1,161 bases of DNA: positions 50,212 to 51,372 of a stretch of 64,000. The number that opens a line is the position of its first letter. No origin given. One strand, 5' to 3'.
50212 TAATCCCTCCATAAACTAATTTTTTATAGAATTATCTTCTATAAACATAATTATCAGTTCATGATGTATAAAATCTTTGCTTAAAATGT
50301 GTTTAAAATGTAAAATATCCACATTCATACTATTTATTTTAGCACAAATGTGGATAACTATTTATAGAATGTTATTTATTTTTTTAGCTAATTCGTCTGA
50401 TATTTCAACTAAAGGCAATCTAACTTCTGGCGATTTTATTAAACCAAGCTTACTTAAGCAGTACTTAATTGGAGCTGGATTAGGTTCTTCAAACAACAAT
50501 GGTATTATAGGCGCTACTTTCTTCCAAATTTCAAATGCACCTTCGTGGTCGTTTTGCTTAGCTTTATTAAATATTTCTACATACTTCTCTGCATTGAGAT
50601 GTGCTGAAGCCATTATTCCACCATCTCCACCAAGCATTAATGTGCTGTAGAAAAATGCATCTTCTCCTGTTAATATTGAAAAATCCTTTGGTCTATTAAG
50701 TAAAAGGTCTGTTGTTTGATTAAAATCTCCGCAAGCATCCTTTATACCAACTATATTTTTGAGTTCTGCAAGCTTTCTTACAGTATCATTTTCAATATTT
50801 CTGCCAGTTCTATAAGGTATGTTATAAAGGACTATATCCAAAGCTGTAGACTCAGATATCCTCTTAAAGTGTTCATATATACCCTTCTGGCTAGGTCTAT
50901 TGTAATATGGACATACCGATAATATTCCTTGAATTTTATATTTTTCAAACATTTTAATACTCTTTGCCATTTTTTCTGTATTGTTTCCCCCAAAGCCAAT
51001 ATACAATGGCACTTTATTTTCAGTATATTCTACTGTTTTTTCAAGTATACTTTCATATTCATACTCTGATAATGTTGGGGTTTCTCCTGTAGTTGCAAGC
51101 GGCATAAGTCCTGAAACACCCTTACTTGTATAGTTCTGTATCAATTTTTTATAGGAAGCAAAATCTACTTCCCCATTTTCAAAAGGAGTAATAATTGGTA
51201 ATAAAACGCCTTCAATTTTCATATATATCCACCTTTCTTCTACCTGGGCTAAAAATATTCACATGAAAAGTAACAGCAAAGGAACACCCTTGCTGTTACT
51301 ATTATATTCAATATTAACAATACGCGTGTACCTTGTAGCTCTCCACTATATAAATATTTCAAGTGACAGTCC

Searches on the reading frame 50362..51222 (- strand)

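Call 87: search_protein_families(library=ncbifam, proteins=[window:50362-51222:-], max_evalue=1e-10)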
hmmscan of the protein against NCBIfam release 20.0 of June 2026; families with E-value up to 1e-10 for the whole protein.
window:50362-51222:- (286 aa): 7 families
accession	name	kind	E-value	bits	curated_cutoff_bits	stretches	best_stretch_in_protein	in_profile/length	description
TIGR00674.1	dapA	equivalog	8.2e-83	277.5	206.15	1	6-286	2-283/286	4-hydroxy-tetrahydrodipicolinate synthase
TIGR02313.1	HpaI-NOT-DapA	exception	5e-52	176.5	396.7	1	5-285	3-285/294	2,4-dihydroxyhept-2-ene-1,7-dioic acid aldolase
NF003164.0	PRK04147.1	equivalog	1.8e-36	126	281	1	2-285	3-286/294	N-acetylneuraminate lyase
NF040954.1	Arch_KDGaldase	equivalog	1.4e-31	109.9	390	1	6-237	3-229/288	bifunctional 2-dehydro-3-deoxy-phosphogluconate/2-dehydro-3-deoxy-6-phosphogalactonate aldolase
TIGR00683.1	nanA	equivalog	3.1e-30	105.5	382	1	4-276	2-275/293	N-acetylneuraminate lyase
NF002958.0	PRK03620.1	subfamily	4.3e-30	104.6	278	1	4-186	12-191/307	5-dehydro-4-deoxyglucarate dehydratase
TIGR03249.1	KdgD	equivalog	5e-28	98.1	373.95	1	4-285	10-294/299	5-dehydro-4-deoxyglucarate dehydratase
